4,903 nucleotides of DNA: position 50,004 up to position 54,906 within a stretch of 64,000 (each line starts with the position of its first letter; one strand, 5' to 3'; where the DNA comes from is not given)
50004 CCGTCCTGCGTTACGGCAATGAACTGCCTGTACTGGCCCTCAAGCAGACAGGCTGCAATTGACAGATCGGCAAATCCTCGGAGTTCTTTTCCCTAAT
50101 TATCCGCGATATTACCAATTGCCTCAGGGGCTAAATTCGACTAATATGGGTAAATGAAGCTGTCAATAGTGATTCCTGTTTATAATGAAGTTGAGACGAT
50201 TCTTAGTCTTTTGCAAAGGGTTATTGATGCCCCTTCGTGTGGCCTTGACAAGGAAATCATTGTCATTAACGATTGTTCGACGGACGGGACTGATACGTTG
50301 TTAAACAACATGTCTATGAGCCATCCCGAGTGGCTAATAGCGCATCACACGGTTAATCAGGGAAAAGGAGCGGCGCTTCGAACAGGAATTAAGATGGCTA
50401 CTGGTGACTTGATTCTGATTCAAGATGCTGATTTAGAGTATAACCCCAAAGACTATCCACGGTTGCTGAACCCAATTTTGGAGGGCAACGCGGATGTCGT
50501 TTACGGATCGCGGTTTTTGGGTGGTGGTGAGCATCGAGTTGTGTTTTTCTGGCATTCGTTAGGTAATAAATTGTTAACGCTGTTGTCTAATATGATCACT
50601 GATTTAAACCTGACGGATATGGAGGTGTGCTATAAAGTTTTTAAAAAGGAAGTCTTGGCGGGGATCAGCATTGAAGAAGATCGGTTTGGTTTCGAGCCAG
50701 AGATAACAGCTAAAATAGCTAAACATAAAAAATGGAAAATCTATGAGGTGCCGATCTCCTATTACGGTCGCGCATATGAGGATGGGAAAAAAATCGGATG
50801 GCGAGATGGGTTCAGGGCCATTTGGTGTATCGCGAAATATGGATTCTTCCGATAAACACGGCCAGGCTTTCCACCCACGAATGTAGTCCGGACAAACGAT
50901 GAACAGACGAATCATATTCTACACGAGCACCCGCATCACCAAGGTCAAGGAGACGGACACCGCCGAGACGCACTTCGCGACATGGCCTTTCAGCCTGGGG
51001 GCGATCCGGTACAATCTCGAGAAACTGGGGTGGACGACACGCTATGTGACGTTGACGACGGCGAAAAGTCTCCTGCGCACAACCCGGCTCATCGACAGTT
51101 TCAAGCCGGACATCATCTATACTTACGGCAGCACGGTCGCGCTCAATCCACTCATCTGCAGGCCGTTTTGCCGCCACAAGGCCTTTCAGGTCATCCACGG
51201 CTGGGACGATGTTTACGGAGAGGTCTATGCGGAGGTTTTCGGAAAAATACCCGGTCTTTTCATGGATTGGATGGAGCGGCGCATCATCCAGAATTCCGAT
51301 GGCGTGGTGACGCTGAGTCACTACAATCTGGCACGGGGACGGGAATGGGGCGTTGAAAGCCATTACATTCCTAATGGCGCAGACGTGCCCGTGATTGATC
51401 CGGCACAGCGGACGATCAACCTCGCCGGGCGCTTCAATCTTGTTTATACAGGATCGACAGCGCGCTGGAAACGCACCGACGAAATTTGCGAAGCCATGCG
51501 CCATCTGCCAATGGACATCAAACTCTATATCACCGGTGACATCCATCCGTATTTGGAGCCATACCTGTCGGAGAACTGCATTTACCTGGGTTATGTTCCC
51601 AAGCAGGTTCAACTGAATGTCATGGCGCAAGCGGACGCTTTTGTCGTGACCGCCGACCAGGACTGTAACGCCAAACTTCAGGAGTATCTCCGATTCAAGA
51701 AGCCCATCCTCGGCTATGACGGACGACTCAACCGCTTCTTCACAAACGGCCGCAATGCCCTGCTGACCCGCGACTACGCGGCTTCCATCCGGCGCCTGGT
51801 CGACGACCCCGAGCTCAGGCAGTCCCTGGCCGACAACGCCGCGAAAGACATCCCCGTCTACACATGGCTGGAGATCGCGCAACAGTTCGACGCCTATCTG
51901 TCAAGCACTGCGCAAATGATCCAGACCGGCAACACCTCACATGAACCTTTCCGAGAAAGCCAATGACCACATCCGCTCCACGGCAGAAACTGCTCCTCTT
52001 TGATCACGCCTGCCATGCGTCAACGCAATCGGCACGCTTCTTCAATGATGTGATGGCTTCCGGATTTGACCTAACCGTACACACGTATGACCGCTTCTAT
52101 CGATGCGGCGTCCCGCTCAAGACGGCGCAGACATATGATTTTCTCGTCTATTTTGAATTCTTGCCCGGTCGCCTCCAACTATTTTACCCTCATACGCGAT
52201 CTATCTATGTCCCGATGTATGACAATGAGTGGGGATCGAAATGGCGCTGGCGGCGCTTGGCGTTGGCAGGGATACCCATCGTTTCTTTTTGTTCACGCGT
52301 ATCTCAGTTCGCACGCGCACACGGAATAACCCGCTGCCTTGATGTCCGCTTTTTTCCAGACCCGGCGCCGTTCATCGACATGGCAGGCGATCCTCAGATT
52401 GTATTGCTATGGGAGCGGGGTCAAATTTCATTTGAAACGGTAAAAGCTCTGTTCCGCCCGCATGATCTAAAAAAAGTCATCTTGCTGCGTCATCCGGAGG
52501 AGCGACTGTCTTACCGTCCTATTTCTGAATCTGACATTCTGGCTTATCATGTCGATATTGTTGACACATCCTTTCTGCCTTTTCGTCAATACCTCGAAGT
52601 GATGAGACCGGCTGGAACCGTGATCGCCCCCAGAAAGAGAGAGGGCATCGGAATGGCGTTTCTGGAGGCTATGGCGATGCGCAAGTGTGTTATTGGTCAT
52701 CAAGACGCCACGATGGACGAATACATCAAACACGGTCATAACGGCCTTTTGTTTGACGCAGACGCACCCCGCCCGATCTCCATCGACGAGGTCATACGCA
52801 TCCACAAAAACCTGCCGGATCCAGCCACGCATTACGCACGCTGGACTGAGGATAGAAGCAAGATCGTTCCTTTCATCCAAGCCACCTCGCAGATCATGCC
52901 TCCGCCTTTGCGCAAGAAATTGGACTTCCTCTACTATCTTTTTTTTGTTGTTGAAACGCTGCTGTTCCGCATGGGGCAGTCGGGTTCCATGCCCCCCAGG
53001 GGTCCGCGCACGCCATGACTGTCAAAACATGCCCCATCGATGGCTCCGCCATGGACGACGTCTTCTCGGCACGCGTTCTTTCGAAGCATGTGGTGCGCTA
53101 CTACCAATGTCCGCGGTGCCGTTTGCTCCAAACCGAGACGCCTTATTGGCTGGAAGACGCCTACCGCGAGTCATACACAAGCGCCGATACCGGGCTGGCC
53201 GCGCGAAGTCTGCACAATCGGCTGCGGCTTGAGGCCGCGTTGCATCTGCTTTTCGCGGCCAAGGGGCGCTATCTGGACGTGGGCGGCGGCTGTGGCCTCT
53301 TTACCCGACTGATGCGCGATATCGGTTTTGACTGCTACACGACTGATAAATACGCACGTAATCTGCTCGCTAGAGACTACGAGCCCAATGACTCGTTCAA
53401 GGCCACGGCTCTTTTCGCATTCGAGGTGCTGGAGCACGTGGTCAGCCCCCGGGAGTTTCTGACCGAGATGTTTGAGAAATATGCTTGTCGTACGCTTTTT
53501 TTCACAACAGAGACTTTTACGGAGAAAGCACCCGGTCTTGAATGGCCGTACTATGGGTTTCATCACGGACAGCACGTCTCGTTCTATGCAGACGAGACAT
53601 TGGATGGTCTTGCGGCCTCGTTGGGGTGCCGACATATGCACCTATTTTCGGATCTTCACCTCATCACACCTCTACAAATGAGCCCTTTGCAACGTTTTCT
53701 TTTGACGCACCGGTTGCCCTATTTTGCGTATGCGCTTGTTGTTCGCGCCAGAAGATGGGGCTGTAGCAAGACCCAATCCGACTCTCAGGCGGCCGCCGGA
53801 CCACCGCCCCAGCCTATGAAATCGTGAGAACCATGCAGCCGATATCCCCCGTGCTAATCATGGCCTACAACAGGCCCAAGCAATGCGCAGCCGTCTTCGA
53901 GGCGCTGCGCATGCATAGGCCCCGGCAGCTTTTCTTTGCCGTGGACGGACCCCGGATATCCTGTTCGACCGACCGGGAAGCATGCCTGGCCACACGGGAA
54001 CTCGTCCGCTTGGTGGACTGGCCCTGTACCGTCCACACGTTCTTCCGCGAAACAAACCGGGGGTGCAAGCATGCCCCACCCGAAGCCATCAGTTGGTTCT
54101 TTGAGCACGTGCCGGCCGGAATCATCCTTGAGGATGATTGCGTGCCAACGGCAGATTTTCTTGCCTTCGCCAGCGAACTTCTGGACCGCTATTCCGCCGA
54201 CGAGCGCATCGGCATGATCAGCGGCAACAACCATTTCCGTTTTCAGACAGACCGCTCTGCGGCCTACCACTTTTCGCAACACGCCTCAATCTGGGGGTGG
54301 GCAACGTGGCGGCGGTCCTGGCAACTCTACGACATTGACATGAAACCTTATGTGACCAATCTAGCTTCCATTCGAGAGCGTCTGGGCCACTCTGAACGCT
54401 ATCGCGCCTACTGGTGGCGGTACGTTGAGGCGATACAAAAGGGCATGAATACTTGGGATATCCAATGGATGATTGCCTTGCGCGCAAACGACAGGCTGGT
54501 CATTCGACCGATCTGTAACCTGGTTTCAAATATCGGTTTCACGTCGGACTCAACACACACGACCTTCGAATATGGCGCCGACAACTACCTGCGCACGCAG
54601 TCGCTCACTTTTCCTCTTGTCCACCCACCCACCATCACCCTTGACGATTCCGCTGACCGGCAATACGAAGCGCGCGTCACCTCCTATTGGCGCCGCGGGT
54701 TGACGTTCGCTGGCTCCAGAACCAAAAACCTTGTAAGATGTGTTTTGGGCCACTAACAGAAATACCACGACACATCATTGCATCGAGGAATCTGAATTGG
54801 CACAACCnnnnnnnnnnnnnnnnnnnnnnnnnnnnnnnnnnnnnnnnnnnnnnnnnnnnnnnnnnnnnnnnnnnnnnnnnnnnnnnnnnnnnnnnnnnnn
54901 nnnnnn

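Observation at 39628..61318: A 21.7-kb lower-GC glycan island, methyltransferase-rich, with no priming transferase, polymerase, chain-length or sugar-nucleotide genes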

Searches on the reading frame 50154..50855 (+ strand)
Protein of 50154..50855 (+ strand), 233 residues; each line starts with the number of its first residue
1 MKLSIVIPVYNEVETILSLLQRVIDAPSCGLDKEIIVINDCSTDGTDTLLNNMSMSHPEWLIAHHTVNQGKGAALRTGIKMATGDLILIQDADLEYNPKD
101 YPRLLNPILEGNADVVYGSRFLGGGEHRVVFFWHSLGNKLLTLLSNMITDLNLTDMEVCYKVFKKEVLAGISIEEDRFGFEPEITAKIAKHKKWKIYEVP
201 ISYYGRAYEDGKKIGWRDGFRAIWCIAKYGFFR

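Call 4: search_protein_families(library=pfam, proteins=[window:50154-50855:+], max_evalue=0.01)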
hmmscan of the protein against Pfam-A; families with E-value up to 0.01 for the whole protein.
window:50154-50855:+ (233 aa): 3 families
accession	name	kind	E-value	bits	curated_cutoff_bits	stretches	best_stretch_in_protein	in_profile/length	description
PF00535.33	Glycos_transf_2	-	1.1e-33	116.9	23.3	1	4-168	1-164/168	Glycosyl transferase family 2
PF10111.15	Glyco_tranf_2_2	-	0.0016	18.4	27.3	1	4-94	1-92/276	Glycosyltransferase like family 2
PF13641.12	Glyco_tranf_2_3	-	0.0032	18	27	1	3-94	3-97/230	Glycosyltransferase like family 2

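Call 41: search_protein_families(library=ncbifam, proteins=[window:50154-50855:+], max_evalue=0.001)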
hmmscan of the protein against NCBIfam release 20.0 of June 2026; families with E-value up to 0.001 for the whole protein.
window:50154-50855:+ (233 aa): 18 families
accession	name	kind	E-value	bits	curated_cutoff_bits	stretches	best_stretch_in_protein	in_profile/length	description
TIGR04182.1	glyco_TIGR04182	equivalog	2.9e-30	105.7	325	1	3-229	2-217/293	S-layer glycoprotein N-glycosyltransferase AglJ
NF058614.1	PPMAGASynPpgS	equivalog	1e-19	70.9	370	1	5-208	4-201/226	polyprenyl-phospho-N-acetylgalactosaminyl synthase PpgS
NF007986.1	PRK10714.1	equivalog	5.3e-19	68.4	529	1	2-212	7-209/316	undecaprenyl-phosphate 4-deoxy-4-formamido-L-arabinose transferase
NF047588.1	GlcsyltransPgfSStrep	equivalog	2.4e-18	66.4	500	1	1-175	1-172/308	glycosyltransferase PgfS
TIGR03937.1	PgaC_IcaA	equivalog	1.6e-15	57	422.3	1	2-94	46-136/407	poly-beta-1,6-N-acetyl-D-glucosamine synthase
NF007482.0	PRK10073.1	equivalog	6.9e-15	54.9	423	1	2-116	7-118/334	glycosyltransferase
NF041875.1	EPS_EpsD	equivalog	1.6e-13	50.8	370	1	3-118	1-114/325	exopolysaccharide biosynthesis glycosyltransferase EpsD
NF041391.1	DPhHxTase_Halo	equivalog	6.7e-13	48.1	375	1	9-209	3-189/213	dolichyl-phosphate hexose transferase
TIGR04283.1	glyco_like_mftF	equivalog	1.1e-12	48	182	1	3-114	1-102/221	TIGR04283 family arsenosugar biosynthesis glycosyltransferase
NF010496.0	PRK13915.1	equivalog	2.4e-12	46.6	262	1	2-111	32-145/307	glucosyl-3-phosphoglycerate synthase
NF047683.1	TeichurnBiosyTuaG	equivalog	1.9e-08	34.3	400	1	3-105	8-108/252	teichuronic acid biosynthesis protein TuaG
NF038302.1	EPS_HpsE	equivalog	7.1e-08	31.8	300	1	1-93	1-96/307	hormogonium polysaccharide biosynthesis glycosyltransferase HpsE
TIGR03965.1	mycofact_glyco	equivalog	1.9e-07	30.3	280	1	3-103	76-174/467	mycofactocin biosynthesis glycosyltransferase MftF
TIGR03111.1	glyc2_xrt_Gpos1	hypoth_equivalog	7.7e-07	28.2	363.95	1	3-94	51-142/439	TIGR03111 family XrtG-associated glycosyltransferase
NF050050.1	ProtGlycPglI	equivalog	4.5e-06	26.2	500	1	2-197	3-194/306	GalNAc(5)-diNAcBac-PP-undecaprenol beta-1,3-glucosyltransferase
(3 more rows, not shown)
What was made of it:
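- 50154..50855 (+): 233-aa TM-less GT2 resembling polyprenyl-monophosphate sugar synthases (DPMS/ArnC/GtrB/AglJ/PpgS type). NCBIfam top hits are AglJ 2.9e-30, PpgS, ArnC and PgfS, all below curated cut-offs (call 41).
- On Polyprenyl-monophosphate glycosyltransferases (DPMS/ArnC/GtrB/GacI type), for GT2 50154-50855: NCBIfam top hits are AglJ, PpgS, ArnC and PgfS, all below equivalog cut-offs (call 41).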

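Call 57: search_solved_structures(query=window:50154-50855:+, max_evalue=0.001)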
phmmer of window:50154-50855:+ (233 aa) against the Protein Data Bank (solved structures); distinct sequences matched with E-value up to 0.001: 26.
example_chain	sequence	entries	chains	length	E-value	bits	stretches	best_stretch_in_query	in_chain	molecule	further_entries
5mlz_A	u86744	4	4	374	3.9e-23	85.5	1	1-213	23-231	Dolichol monophosphate mannose synthase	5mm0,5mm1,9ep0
9hwj_A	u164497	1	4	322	2.8e-15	59.8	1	2-210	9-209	Undecaprenyl-phosphate 4-deoxy-4-formamido-L-arabinose transferase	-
9bhc_C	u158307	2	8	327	5.7e-15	58.8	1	2-212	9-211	Undecaprenyl-phosphate 4-deoxy-4-formamido-L-arabinose transferase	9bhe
8vxh_A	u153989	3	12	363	7.5e-15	58.4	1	2-212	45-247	Undecaprenyl-phosphate 4-deoxy-4-formamido-L-arabinose transferase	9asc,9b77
5eke_A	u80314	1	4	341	1.4e-11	47.7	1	2-150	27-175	Uncharacterized glycosyltransferase sll0501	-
5ekp_C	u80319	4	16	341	1.4e-11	47.6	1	2-150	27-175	Uncharacterized glycosyltransferase sll0501 | Glycosyltransferase sll0501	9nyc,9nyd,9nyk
9nye_A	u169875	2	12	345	1.5e-11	47.6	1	2-149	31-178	Glycosyltransferase sll0501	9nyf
6yv7_B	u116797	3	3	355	5.7e-11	45.7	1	3-100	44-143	Glycosyl transferase, family 2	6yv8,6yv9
6yv7_A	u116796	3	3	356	5.7e-11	45.7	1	3-100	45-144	Glycosyl transferase, family 2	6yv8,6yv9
6p61_A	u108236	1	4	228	2.8e-08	36.8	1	3-113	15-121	Glycosyltransferase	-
3bcv_A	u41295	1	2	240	9.1e-08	35.2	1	2-150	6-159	Putative glycosyltransferase protein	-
4y6n_A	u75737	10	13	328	2.2e-07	33.9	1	3-113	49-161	Glucosyl-3-phosphoglycerate synthase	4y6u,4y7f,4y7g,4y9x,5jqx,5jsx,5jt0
3e25_A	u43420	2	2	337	2.4e-07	33.8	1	3-113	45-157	Putative uncharacterized protein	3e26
4ddz_A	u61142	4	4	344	2.4e-07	33.8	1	3-113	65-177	GLUCOSYL-3-PHOSPHOGLYCERATE SYNTHASE (GpgS) | Glucosyl-3-phosphoglycerate synthase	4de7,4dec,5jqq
8bz4_A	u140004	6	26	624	2.8e-07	33.6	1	2-121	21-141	Glycosyltransferase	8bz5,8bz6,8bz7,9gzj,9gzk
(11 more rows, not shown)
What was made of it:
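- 50154..50855 (+): PDB: DPMS 5mlz 3.9e-23 over residues 1-213, then ArnC and GtrB (call 57).
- On Polyprenyl-monophosphate glycosyltransferases (DPMS/ArnC/GtrB/GacI type), for GT2 50154-50855: DPMS 5mlz 3.9e-23 over residues 1-213, then ArnC and GtrB (call 57).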

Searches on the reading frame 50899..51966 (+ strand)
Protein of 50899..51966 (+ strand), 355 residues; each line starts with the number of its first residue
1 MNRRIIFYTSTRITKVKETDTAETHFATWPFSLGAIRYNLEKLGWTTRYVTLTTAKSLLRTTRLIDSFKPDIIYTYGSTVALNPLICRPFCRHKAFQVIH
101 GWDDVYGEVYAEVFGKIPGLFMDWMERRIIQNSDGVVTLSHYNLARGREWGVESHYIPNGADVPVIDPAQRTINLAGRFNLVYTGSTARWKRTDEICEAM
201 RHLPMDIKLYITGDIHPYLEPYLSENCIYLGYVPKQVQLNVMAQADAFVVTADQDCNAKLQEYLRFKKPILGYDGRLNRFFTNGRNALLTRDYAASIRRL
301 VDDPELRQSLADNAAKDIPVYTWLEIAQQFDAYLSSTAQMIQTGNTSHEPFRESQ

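Call 4: search_protein_families(library=pfam, proteins=[window:50899-51966:+], max_evalue=0.01)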
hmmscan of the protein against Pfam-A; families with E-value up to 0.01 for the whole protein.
window:50899-51966:+ (355 aa): 4 families
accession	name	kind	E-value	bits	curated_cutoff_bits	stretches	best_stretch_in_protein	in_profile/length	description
PF13579.12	Glyco_trans_4_4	-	1.1e-07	32.8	29.7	1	51-160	53-158/158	Glycosyl transferase 4-like domain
PF13439.12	Glyco_transf_4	-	2.4e-07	31.4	28.5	1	56-163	59-168/170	Glycosyltransferase Family 4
PF00534.26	Glycos_transf_1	-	2.6e-06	27.5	26.4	1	180-316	17-171/172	Glycosyl transferases group 1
PF13524.12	Glyco_trans_1_2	-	5.3e-06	26.9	25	1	194-317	3-128/144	Glycosyl transferase-like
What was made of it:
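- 50899..51966 (+): GT4 glycosyltransferase (355 aa). Pfam, weak (call 4).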

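Call 41: search_protein_families(library=ncbifam, proteins=[window:50899-51966:+], max_evalue=0.001)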
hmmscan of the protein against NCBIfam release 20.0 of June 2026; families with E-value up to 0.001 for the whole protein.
window:50899-51966:+ (355 aa): 2 families
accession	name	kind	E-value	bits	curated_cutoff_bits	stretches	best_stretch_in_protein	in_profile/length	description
NF038229.1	Glyco4_Geo_Pelo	equivalog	0.00021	20.4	400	0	228-316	221-314/338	GPMC system family 4 glycosyltransferase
NF041010.1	glycosy_Agl16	equivalog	0.0003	19.7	575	1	121-334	122-348/352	glycosylation protein Agl16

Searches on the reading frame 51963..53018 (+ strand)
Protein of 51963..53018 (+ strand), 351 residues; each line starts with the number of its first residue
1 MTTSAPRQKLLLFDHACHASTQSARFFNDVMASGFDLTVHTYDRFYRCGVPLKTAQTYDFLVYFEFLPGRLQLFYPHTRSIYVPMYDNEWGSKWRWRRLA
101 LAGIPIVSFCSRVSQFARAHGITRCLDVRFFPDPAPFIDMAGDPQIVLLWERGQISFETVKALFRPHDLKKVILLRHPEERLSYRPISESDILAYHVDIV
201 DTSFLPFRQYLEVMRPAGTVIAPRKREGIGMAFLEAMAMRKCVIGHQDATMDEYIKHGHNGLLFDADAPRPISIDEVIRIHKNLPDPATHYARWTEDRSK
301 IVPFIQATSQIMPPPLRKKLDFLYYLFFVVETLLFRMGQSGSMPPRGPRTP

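Call 4: search_protein_families(library=pfam, proteins=[window:51963-53018:+], max_evalue=0.01)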
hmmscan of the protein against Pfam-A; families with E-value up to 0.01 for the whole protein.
window:51963-53018:+ (351 aa): 2 families
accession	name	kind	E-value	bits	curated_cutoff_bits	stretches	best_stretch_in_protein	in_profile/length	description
PF00534.26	Glycos_transf_1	-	1.6e-10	41.2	26.4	1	209-268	85-144/172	Glycosyl transferases group 1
PF13692.12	Glyco_trans_1_4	-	2.2e-09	38.1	27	1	203-269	62-129/142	Glycosyl transferases group 1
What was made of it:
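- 51963..53018 (+): GT4/GT1-type glycosyltransferase (351 aa; only the C-terminal half is recognised). Pfam Glycos_transf_1, 1.6e-10 (call 4).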

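Call 41: search_protein_families(library=ncbifam, proteins=[window:51963-53018:+], max_evalue=0.001)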
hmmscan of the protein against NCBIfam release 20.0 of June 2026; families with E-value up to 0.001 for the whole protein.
window:51963-53018:+ (351 aa): 2 families
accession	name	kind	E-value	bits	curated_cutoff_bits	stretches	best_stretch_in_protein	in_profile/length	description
NF041876.1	EPS_EpsE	equivalog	2.3e-07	30.4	400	1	215-273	294-352/389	exopolysaccharide biosynthesis GT4 family glycosyltransferase EpsE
TIGR03999.1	thiol_BshA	equivalog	0.00018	20.5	273.7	1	213-267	269-323/375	N-acetyl-alpha-D-glucosaminyl L-malate synthase BshA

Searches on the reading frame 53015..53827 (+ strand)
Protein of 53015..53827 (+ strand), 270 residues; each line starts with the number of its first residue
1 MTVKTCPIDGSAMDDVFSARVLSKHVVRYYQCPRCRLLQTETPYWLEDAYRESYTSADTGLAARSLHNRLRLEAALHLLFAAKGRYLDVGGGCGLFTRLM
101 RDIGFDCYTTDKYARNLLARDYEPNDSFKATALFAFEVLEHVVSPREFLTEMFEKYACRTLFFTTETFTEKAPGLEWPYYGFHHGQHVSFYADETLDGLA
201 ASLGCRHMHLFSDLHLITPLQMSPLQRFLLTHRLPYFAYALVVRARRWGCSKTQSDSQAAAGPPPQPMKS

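Call 4: search_protein_families(library=pfam, proteins=[window:53015-53827:+], max_evalue=0.01)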
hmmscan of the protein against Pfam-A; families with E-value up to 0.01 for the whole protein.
window:53015-53827:+ (270 aa): 1 family
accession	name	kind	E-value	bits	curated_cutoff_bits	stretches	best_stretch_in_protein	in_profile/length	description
PF13489.12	Methyltransf_23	-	5.9e-15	55.8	27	1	70-206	7-160/164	Methyltransferase domain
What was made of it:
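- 53015..53827 (+): Class I SAM methyltransferase (Methyltransf_23). Pfam 5.9e-15 (call 4).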

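Call 41: search_protein_families(library=ncbifam, proteins=[window:53015-53827:+], max_evalue=0.001)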
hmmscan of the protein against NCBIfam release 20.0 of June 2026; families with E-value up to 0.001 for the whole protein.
window:53015-53827:+ (270 aa): 1 family
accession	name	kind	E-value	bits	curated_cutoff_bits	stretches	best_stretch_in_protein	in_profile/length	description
TIGR01983.1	UbiG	equivalog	0.00082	18.7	102.95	0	132-164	119-152/228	bifunctional 2-polyprenyl-6-hydroxyphenol methylase/3-demethylubiquinol 3-O-methyltransferase UbiG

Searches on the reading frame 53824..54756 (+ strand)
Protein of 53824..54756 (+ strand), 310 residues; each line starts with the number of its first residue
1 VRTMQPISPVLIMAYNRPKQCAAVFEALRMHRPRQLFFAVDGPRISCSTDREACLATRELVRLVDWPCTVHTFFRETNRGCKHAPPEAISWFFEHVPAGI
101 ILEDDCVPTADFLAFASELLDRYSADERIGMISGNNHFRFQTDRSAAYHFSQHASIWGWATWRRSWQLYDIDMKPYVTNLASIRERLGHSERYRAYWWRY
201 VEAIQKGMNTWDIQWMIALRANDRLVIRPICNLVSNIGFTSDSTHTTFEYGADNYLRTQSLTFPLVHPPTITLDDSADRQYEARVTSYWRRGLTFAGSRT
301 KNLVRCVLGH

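Call 4: search_protein_families(library=pfam, proteins=[window:53824-54756:+], max_evalue=0.01)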
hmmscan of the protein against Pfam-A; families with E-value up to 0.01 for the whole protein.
window:53824-54756:+ (310 aa): 0 families

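Call 5: search_protein_families(library=ncbifam, proteins=[window:53824-54756:+], max_evalue=0.01)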
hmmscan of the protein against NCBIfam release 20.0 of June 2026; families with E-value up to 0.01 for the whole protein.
window:53824-54756:+ (310 aa): 0 families

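Call 55: search_solved_structures(query=window:53824-54756:+, max_evalue=10)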
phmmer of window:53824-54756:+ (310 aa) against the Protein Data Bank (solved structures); distinct sequences matched with E-value up to 10: 25.
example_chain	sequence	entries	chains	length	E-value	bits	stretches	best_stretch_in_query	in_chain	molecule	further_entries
7a11_A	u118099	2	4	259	0.67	11.9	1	75-103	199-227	L,D-transpeptidase 2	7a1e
7a1c_A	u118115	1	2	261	0.68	11.9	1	75-103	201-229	L,D-transpeptidase 2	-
4huc_A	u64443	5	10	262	0.68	11.9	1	75-103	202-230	PROBABLE CONSERVED LIPOPROTEIN LPPS | L,D-transpeptidase 2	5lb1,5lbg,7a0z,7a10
3vyo_A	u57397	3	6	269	0.71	11.8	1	75-103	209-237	Probable conserved lipoprotein LPPS | L,D-transpeptidase 2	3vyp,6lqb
6iyv_B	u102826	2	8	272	0.72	11.8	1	75-103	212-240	L,D-transpeptidase 2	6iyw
4gsq_A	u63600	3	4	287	0.76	11.7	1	75-103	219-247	Probable conserved lipoprotein LPPS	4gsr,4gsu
3tur_A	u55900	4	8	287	0.77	11.7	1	75-103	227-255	Mycobacteria Tuberculosis LD-transpeptidase type 2 | LD-transpeptidase type 2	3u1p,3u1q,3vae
8j65_A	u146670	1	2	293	0.79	11.7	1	75-103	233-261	L,D-transpeptidase 2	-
4qtf_A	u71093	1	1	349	0.99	11.4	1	75-103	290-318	L,d-transpeptidase LdtB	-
5dvp_A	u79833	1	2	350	1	11.4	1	75-103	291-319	L,D-transpeptidase 2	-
4qr7_A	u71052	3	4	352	1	11.3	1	75-103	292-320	L,d-transpeptidase LdtB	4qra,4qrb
5d7h_A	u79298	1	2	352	1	11.3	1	75-103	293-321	L,D-transpeptidase 2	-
6boi_A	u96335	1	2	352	1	11.3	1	75-103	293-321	Putative conserved lipoprotein LppS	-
5dc2_A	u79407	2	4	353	1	11.3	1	75-103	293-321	L,D-transpeptidase 2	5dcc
8a1j_A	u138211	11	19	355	1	11.3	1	75-103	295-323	L,D-transpeptidase 2 | Transpeptidase,Lipoprotein LppS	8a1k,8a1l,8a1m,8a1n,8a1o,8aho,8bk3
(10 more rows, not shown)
